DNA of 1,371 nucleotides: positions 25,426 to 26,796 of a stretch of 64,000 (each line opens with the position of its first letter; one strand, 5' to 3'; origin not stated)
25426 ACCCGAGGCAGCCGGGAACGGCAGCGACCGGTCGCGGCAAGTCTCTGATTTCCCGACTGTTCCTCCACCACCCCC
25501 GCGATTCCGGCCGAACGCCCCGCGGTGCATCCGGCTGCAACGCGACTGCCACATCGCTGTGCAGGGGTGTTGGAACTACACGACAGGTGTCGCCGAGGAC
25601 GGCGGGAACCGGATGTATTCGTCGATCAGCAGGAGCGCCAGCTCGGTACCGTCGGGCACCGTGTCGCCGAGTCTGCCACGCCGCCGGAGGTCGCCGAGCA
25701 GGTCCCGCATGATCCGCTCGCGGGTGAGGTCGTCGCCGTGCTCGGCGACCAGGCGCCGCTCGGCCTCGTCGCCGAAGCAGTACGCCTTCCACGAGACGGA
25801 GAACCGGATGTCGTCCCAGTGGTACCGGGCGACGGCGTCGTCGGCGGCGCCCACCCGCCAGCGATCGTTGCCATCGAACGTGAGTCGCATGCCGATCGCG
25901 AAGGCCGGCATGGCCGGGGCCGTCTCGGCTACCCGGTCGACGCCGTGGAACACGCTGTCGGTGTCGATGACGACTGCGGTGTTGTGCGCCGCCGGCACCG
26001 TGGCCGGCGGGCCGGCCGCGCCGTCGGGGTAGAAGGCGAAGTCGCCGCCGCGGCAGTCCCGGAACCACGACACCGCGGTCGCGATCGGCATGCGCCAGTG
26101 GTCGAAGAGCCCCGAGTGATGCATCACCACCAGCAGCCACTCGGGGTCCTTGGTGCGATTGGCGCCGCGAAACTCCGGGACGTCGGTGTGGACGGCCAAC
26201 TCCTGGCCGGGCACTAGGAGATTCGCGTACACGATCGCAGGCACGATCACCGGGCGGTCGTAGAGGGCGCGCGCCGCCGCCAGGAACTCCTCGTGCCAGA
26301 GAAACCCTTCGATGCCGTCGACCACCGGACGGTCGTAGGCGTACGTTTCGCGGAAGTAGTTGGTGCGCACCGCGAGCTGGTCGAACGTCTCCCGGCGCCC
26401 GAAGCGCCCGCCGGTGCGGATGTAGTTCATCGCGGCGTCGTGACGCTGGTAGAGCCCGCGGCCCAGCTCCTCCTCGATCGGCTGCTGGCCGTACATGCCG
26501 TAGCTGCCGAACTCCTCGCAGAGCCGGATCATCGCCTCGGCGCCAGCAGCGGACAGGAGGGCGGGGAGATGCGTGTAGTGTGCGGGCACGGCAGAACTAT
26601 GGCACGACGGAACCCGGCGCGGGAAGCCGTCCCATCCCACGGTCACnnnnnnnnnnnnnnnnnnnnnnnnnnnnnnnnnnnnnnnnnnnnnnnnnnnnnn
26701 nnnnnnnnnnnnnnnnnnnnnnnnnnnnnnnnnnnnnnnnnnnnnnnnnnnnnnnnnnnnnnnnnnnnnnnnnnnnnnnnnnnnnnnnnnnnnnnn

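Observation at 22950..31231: Nine-gene co-directional lipid-metabolism cluster built around a single-chain long-chain acyl-CoA carboxylase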

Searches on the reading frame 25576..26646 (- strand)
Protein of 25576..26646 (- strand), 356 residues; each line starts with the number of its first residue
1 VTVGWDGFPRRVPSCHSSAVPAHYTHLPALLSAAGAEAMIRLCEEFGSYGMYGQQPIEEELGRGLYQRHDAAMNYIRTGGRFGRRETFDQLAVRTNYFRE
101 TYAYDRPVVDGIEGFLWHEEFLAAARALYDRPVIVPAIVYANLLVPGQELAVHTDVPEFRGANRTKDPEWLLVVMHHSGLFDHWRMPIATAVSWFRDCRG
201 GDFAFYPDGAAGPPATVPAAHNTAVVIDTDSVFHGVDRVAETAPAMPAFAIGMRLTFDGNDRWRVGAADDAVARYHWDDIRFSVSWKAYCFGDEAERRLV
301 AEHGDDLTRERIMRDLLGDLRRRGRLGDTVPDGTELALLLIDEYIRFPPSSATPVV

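Call 7: search_protein_families(library=pfam, proteins=[window:25576-26646:-], max_evalue=0.01)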
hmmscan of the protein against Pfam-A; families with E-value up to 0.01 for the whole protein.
window:25576-26646:- (356 aa): 0 families

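Call 8: search_protein_families(library=ncbifam, proteins=[window:25576-26646:-], max_evalue=0.01)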
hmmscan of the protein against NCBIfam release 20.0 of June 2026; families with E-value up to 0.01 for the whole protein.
window:25576-26646:- (356 aa): 0 families

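Call 10: find_homologous_proteins(query=window:25576-26646:-, max_evalue=0.001)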
Query window:25576-26646:- (356 aa): 2578 proteins with E <= 0.001 among 8000 candidates; the best 120 are listed.
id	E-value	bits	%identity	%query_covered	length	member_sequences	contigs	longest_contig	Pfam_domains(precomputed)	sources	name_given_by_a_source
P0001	3.7e-203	693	89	94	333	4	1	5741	-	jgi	jgi:hypothetical protein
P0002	7.0e-202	688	87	94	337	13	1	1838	-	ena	-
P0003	1.9e-200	684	87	94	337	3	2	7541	-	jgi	jgi:hypothetical protein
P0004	1.1e-199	681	87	94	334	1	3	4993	-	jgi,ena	jgi:hypothetical protein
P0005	4.8e-192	656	85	93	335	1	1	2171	-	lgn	-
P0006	1.6e-186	638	82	94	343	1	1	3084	-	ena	-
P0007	6.7e-186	636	81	92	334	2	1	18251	-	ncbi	-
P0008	1.8e-184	631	82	92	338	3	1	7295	-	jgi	-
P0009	3.6e-183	627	81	92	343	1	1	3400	-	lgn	-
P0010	1.7e-182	625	79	92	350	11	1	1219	-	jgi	jgi:hypothetical protein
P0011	1.9e-182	624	80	95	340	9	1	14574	-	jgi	jgi:hypothetical protein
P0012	4.3e-182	623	82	91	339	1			-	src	-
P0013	6.0e-182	623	79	94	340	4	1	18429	-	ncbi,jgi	jgi:hypothetical protein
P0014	9.5e-182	622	79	93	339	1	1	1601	-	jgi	jgi:hypothetical protein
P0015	2.1e-179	614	79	93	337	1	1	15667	-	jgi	jgi:hypothetical protein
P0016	2.2e-179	614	79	93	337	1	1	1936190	-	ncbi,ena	-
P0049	7.4e-154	530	70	91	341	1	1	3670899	-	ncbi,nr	ncbi:MAG: hypothetical protein JSU66_12885 [Deltaproteobacteria bacterium]|nr:MAG: hypothetical prot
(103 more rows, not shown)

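Call 11: find_encoding_contigs(protein=P0016, flank=10000, max_places=2)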
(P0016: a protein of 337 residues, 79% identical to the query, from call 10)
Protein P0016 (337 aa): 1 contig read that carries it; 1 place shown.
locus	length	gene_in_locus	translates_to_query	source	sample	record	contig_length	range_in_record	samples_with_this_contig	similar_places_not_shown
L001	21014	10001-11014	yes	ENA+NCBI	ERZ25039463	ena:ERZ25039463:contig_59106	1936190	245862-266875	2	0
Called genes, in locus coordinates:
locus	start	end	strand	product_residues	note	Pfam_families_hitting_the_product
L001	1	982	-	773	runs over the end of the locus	PF00488:MutS_V, PF01713:Smr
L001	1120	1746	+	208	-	PF05685:Uma2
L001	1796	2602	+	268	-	PF00561:Abhydrolase_1, PF12146:Hydrolase_4, PF12697:Abhydrolase_6, PF06821:Ser_hydrolase (faint), PF00561:Abhydrolase_1 (weak)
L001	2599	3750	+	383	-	PF02803:Thiolase_C (faint), PF22691:Thiolase_C_1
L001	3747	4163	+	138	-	PF12172:zf-ChsH2, PF01796:OB_ChsH2_C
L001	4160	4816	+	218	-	PF13263:PHP_C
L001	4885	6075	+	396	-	-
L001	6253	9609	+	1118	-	PF00289:Biotin_carb_N, PF02786:CPSase_L_D2, PF02785:Biotin_carb_C, PF25919:BSH_CusB (faint), PF25973:BSH_CzcB (faint), PF00364:Biotin_lipoyl, PF01039:Carboxyl_trans, PF03255:ACCA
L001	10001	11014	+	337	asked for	-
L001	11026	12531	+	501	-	PF00890:FAD_binding_2 (weak), PF01266:DAO (weak), PF13450:NAD_binding_8 (weak), PF00732:GMC_oxred_N (weak), PF05199:GMC_oxred_C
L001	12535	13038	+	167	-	-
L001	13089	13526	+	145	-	PF13452:FAS1_DH_region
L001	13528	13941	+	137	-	PF01575:MaoC_dehydratas, PF13452:FAS1_DH_region (weak)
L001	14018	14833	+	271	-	PF01553:Acyltransferase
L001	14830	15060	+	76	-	-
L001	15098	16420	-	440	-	PF00890:FAD_binding_2, PF03486:HI0933_like (faint), PF12831:FAD_oxidored, PF13450:NAD_binding_8 (weak), PF07992:Pyr_redox_2 (faint)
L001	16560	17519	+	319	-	PF03706:LPG_synthase_TM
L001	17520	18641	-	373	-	PF04389:Peptidase_M28, PF05343:Peptidase_M42 (faint), PF01546:Peptidase_M20, PF07687:M20_dimer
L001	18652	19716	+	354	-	PF02558:ApbA, PF08546:ApbA_C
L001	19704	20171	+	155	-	PF14464:Prok-JAB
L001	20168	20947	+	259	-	PF01180:DHO_dh (faint)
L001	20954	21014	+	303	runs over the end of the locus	PF03976:PPK2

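Call 12: find_encoding_contigs(protein=P0049, flank=10000, max_places=2)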
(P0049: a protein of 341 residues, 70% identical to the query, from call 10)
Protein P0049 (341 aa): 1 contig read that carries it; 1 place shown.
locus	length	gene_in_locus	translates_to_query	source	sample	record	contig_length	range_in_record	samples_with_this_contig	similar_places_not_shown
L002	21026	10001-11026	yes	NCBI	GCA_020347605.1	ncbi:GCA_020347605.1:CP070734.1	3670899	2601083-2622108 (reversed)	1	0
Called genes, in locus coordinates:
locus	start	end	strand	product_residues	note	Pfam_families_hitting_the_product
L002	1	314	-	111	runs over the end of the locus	-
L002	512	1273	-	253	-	PF01694:Rhomboid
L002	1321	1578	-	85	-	-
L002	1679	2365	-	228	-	PF01209:Ubie_methyltran, PF13489:Methyltransf_23, PF13847:Methyltransf_31, PF08241:Methyltransf_11, PF08242:Methyltransf_12, PF13649:Methyltransf_25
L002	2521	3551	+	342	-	-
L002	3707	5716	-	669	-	PF00884:Sulfatase, PF01663:Phosphodiest (weak), PF13428:TPR_14 (faint), PF13424:TPR_12 (faint), PF16347:SGSH_C (weak), PF24575:TPR_Slam (faint), PF13432:TPR_16 (weak), PF14559:TPR_19 (weak), +9 more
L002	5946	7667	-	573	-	PF01979:Amidohydro_1 (faint), PF07969:Amidohydro_3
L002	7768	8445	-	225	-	PF07298:NnrU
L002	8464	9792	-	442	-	PF00209:SNF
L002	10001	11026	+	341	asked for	-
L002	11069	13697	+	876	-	PF17900:Peptidase_M1_N, PF01433:Peptidase_M1, PF11838:ERAP1_C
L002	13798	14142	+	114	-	PF12804:NTP_transf_3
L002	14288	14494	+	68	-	-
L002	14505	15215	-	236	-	PF00027:cNMP_binding, PF13545:HTH_Crp_2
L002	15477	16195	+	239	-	PF26766:Choice_anch_L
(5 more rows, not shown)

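Call 16: find_related_loci(query=A1, collection=genome_contigs, flank=10000)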
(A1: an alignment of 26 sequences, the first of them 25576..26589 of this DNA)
Query A1 (337 aa) in genome_contigs; peptide patterns used: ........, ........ (x = any residue, [..] = any of these).
478 stretches matched a pattern; 452 encode a relative of the query (tblastn E <= 1e-3); the best 80 are kept; 80 distinct loci.
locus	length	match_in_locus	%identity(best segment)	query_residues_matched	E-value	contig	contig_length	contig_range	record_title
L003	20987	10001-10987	82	1-329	0e+0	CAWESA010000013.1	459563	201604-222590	MAG: uncultured delta proteobacterium isolate MFD04944.bin.1.34 genome assembly, contig: contig_61581, whole genome shot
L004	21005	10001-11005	79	1-335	3e-179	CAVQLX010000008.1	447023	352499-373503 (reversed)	MAG: uncultured delta proteobacterium isolate MFD03975.bin.1.282 genome assembly, contig: contig_26956, whole genome sho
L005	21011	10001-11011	74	3-333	4e-163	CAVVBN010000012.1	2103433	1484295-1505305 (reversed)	MAG: uncultured delta proteobacterium isolate MFD02809.bin.2.268 genome assembly, contig: contig_61747, whole genome sho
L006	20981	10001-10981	70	3-329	3e-155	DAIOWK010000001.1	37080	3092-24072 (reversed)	MAG TPA_asm: Myxococcota bacterium isolate CTOTU28693 NODE_461_length_37080_cov_5.370912, whole genome shotgun sequence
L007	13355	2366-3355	68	3-332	2e-153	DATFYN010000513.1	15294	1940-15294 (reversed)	MAG TPA_asm: Myxococcota bacterium isolate SMAG_U9544 k141_584984, whole genome shotgun sequence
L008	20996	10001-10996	79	1-332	1e-179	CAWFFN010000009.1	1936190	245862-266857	MAG: uncultured delta proteobacterium isolate MFD00822.bin.1.250 genome assembly, contig: contig_59106, whole genome sho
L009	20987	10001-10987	69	1-328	5e-152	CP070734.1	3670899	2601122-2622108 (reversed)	MAG: Deltaproteobacteria bacterium isolate bin407 chromosome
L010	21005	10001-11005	64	2-335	2e-142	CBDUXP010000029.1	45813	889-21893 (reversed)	MAG TPA_asm: uncultured bacterium isolate SRR22302371_binner123_Refined_25 genome assembly, contig: ERZ26661859.375, who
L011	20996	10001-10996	75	2-333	2e-159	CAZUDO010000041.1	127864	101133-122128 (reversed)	MAG TPA_asm: uncultured Candidatus Binatia bacterium isolate binchicken_co165_346 genome assembly, contig: k141_2596310,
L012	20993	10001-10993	66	2-331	8e-139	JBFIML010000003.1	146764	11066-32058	MAG: Myxococcota bacterium isolate Mix_sand12.2021.10.G.3 k141_84231_length_146764_cov_45.1249, whole genome shotgun seq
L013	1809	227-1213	65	2-329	5e-150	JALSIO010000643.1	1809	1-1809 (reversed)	MAG: Myxococcales bacterium isolate 354-166_metabat2_scaf2bin.036 354-166_scaffold_50149_c1, whole genome shotgun sequen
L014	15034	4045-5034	62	5-333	2e-137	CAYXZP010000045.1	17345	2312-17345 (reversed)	MAG TPA_asm: uncultured Myxococcales bacterium isolate SRP092902_co1_85 genome assembly, contig: NODE_4857_length_17345_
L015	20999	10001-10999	78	1-333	4e-178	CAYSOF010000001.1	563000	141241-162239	MAG TPA_asm: uncultured Candidatus Binatia bacterium isolate binchicken_co179_115 genome assembly, contig: NODE_40_lengt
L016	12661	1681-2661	60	3-328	7e-136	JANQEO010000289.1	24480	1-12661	MAG: Candidatus Binatia bacterium isolate PL23a_bin.3 k99_3734411, whole genome shotgun sequence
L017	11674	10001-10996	61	3-333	1e-134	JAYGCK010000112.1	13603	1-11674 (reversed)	MAG: Deltaproteobacteria bacterium isolate OC6_2000m_MAG_269 OC6_2000m_contig_4497340, whole genome shotgun sequence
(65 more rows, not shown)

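Call 24: predict_structure(alignment_id=A1)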
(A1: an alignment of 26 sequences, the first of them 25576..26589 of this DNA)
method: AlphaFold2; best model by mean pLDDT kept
length: 337 residues; sequences in the alignment: 26
mean_pLDDT: 90.0   pTM: 0.89
mean pLDDT of the five models: 90.0, 86.9, 83.8, 83.5, 81.5
residues with pLDDT >= 90: 220; 70-90: 105; 50-70: 10; < 50: 2
segments of 3 or more residues with pLDDT < 50: none
pLDDT, mean of each block of 10 residues (from residue 1): 84 95 95 82 91 88 82 88 90 91 94 94 93 91 89 96 93 91 88 89 94 89 77 91 90 91 94 94 84 97 95 96 94 60
secondary structure, 60 per line:
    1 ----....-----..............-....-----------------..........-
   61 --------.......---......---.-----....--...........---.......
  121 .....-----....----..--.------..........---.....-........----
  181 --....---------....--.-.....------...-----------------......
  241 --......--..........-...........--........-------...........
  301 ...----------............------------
elements in order: E5-8 H14-27 E29-32 H50-59 H69-75 E79-84 H94-97 H100-110 E114-125 E131-134 H150-159 E169-176 E183-186 E196-199 E204-208 E215-217 E235-240 E243-248 E251-257 E262-272 H275-282 H290-303 H314-325

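Call 27: fold_search(model_id=the predicted structure, library=pdb)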
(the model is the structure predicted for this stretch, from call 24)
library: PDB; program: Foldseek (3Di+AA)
matches with E <= 10: 1368; with E <= 0.001: 200
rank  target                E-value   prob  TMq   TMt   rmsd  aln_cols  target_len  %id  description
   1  6n1f_D                2.4e-06  1.00  0.40  0.60   6.1       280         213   11  Crystal structure of Oxidoreductase, 2OG-Fe(II) oxygenase family, from Burkholderia pseudomallei (released 2018-12-19)
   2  4iw3_A                2.9e-06  1.00  0.37  0.57   6.1       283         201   12  Crystal structure of a Pseudomonas putida prolyl-4-hydroxylase (P4H) in complex with elongation factor Tu (EF-Tu) (released 2014-01-29)
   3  3rzl_D                4.2e-06  1.00  0.33  0.52   8.2       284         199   11  Duplex Interrogation by a Direct DNA Repair Protein in the Search of Damage (released 2012-06-06)
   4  6n1f_B                4.4e-06  1.00  0.33  0.51   4.5       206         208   13  Crystal structure of Oxidoreductase, 2OG-Fe(II) oxygenase family, from Burkholderia pseudomallei (released 2018-12-19)
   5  4j25_H                4.7e-06  1.00  0.34  0.56   9.2       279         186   11  Crystal structure of a Pseudomonas putida prolyl-4-hydroxylase (P4H) (released 2014-02-05)
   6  5epa_F                5.3e-06  1.00  0.40  0.52   9.2       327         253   12  Crystal structure of non-heme alpha ketoglutarate dependent carbocyclase SnoK from nogalamycin biosynthesis (released 2016-05-11)
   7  5epa_A                5.6e-06  1.00  0.41  0.52   9.0       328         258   12  Crystal structure of non-heme alpha ketoglutarate dependent carbocyclase SnoK from nogalamycin biosynthesis (released 2016-05-11)
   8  3dkq_C                7.1e-06  1.00  0.32  0.46  16.5       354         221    9  Crystal structure of Putative Oxygenase (YP_001051978.1) from SHEWANELLA BALTICA OS155 at 2.26 A resolution (released 2008-08-12)
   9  3dkq_A                7.5e-06  1.00  0.33  0.46  16.5       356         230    9  Crystal structure of Putative Oxygenase (YP_001051978.1) from SHEWANELLA BALTICA OS155 at 2.26 A resolution (released 2008-08-12)
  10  4j25_G                1.0e-05  1.00  0.33  0.54   9.1       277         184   11  Crystal structure of a Pseudomonas putida prolyl-4-hydroxylase (P4H) (released 2014-02-05)
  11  4xaa                  1.1e-05  1.00  0.37  0.55   9.7       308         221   12  Crystal Structure of AviO1 from Streptomyces viridochromogenes Tue57 (released 2015-08-05)
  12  3khc_B                1.3e-05  1.00  0.29  0.46   6.4       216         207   14  Crystal Structure of Escherichia coli AlkB in complex with ssDNA containing a 1-methylguanine lesion (released 2010-01-12)
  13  3rzm_A                1.3e-05  1.00  0.33  0.51   8.1       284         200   10  Duplex Interrogation by a Direct DNA Repair Protein in the Search of Damage (released 2012-06-06)
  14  4j25_F                1.4e-05  1.00  0.34  0.56   6.7       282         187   11  Crystal structure of a Pseudomonas putida prolyl-4-hydroxylase (P4H) (released 2014-02-05)
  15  4j25_E                1.4e-05  1.00  0.33  0.55   6.8       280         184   11  Crystal structure of a Pseudomonas putida prolyl-4-hydroxylase (P4H) (released 2014-02-05)
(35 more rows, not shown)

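Call 50: search_protein_families(library=pfam, proteins=[L001:12535-13038:+, L001:4885-6075:+, L001:11026-12531:+, L003:13560-14984:+, L003:14965-15462:-, L003:15572-15886:+, L003:9680-9934:+], max_evalue=1)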
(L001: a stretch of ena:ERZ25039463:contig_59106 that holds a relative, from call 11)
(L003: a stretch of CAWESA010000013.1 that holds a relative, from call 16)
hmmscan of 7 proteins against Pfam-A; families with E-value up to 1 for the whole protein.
L001:12535-13038:+ (167 aa): 1 family
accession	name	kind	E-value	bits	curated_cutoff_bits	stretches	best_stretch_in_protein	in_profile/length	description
PF03858.18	Crust_neuro_H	-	0.026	15.8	23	0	91-105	5-21/41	Crustacean neurohormone H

L001:4885-6075:+ (396 aa): 0 families

L001:11026-12531:+ (501 aa): 22 families
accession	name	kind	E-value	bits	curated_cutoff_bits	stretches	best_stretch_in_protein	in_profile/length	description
PF05199.19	GMC_oxred_C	-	1.7e-18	68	24.6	1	436-493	82-139/139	GMC oxidoreductase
PF01266.30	DAO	-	1.1e-08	35.5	27.9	2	5-39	1-35/353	FAD dependent oxidoreductase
PF00732.25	GMC_oxred_N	-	8.3e-08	32.7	23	1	201-285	109-197/218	GMC oxidoreductase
PF13450.12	NAD_binding_8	-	4.3e-07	30.6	21.9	1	8-36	1-29/68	NAD(P)-binding Rossmann-like domain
PF00890.30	FAD_binding_2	-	1e-06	28.7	20.4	1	5-36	1-32/414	FAD binding domain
PF12831.13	FAD_oxidored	-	0.00015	21.7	27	1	5-39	1-35/416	FAD dependent oxidoreductase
PF07992.20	Pyr_redox_2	-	0.00027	20.9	26.1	1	5-35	2-32/291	Pyridine nucleotide-disulphide oxidoreductase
PF01494.25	FAD_binding_3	-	0.0016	18.2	22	1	5-35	3-33/349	FAD binding domain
PF13237.11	Fer4_10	-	0.0083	16.5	25.5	1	200-224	6-22/53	4Fe-4S dicluster domain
PF03486.20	HI0933_like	-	0.013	15.4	50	1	5-36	2-33/244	HI0933-like protein Rossmann domain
PF01946.23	Thi4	-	0.033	13.8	26.2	1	5-34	19-49/235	Thi4 family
PF13183.11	Fer4_8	-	0.035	15.1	27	1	201-220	3-22/68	4Fe-4S dicluster domain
PF00070.33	Pyr_redox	-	0.042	14.8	22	1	6-39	2-35/82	Pyridine nucleotide-disulphide oxidoreductase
PF01134.28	GIDA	-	0.054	13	22.1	1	5-32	1-28/391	Glucose inhibited division protein A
PF12797.12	Fer4_2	-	0.059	13.8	24.5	1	200-215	7-22/22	4Fe-4S binding domain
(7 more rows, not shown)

L003:13560-14984:+ (474 aa): 5 families
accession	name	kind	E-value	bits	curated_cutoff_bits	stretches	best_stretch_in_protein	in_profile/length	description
PF00060.32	Lig_chan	-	8.9e-17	61.7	30.8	1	243-350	4-112/146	Ligand-gated ion channel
PF00497.25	SBP_bac_3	-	6e-16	58.8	26.4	1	136-458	1-130/132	Bacterial extracellular solute-binding proteins, family 3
PF07885.22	Ion_trans_2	-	7.4e-14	51.8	22.5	1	254-333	7-78/79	Ion channel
PF10613.14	Lig_chan-Glu_bd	-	5e-09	36.7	30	1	136-223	3-109/115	Ligated ion channel L-glutamate- and glycine-binding site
PF00520.37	Ion_trans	-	1.6e-07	31.2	25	1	248-334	135-235/241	Ion transport protein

L003:14965-15462:- (165 aa): 15 families
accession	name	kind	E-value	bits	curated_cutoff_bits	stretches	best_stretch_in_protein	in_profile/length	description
PF14697.11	Fer4_21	-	4.7e-07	30.3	35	1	34-91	1-53/59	4Fe-4S dicluster domain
PF13187.11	Fer4_9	-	2.3e-06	28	27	2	31-56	34-52/52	4Fe-4S dicluster domain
PF13183.11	Fer4_8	-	3.8e-06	27.8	27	2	34-54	47-67/68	4Fe-4S dicluster domain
PF13534.11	Fer4_17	-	1.9e-05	25.5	22.2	2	78-97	1-20/61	4Fe-4S dicluster domain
PF12838.12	Fer4_7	-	9.3e-05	23.3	27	2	41-89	2-48/52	4Fe-4S dicluster domain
PF13237.11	Fer4_10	-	0.0001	22.6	25.5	1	37-89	5-52/53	4Fe-4S dicluster domain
PF12797.12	Fer4_2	-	0.0064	16.8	24.5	1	78-89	9-20/22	4Fe-4S binding domain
PF00037.32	Fer4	-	0.015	15.5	21.1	1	77-89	6-18/24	4Fe-4S binding domain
PF12800.12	Fer4_4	-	0.016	16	24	1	77-89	2-14/17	4Fe-4S binding domain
PF12837.12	Fer4_6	-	0.016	15.6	25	1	79-90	9-20/24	4Fe-4S binding domain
PF13746.11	Fer4_18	-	0.034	14.8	27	1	73-93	55-75/114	4Fe-4S dicluster domain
PF13484.11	Fer4_16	-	0.035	15.3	30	1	21-53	33-65/66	4Fe-4S double cluster binding domain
PF25160.1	LdpA_Fe-S-bd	-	0.04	14.1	27.6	1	39-59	26-46/49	LdpA Fe-S cluster-binding domain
PF17179.9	Fer4_22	-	0.076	14.3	27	0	36-54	76-94/95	4Fe-4S dicluster domain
PF13370.11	Fer4_13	-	0.98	10.6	24.5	0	77-90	4-17/58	4Fe-4S single cluster domain of Ferredoxin I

L003:15572-15886:+ (104 aa): 2 families
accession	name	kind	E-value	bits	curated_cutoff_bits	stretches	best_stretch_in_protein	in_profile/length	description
PF04391.17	DUF533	-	0.049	13.6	29.6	1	13-92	36-106/178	Protein of unknown function (DUF533)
PF20033.5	DUF6438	-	0.12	13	30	1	33-98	33-99/116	Domain of unknown function (DUF6438)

L003:9680-9934:+ (84 aa): 6 families
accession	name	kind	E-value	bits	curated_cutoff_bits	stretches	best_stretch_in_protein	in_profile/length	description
PF13508.13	Acetyltransf_7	-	1.3e-09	38.7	27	1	8-63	29-84/84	Acetyltransferase (GNAT) domain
PF00583.31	Acetyltransf_1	-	9.8e-07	29.5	20.7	1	8-61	59-116/116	Acetyltransferase (GNAT) family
PF08445.16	FR47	-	5.8e-05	23.4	22.1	1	8-64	21-80/86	FR47-like protein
PF13673.13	Acetyltransf_10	-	6.9e-05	23.3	23.6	1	10-69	53-115/128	Acetyltransferase (GNAT) domain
PF13527.13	Acetyltransf_9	-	0.17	12.4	25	1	8-62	72-125/127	Acetyltransferase (GNAT) domain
PF14542.12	Acetyltransf_CG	-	0.19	12.3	30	1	13-35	29-51/80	GCN5-related N-acetyl-transferase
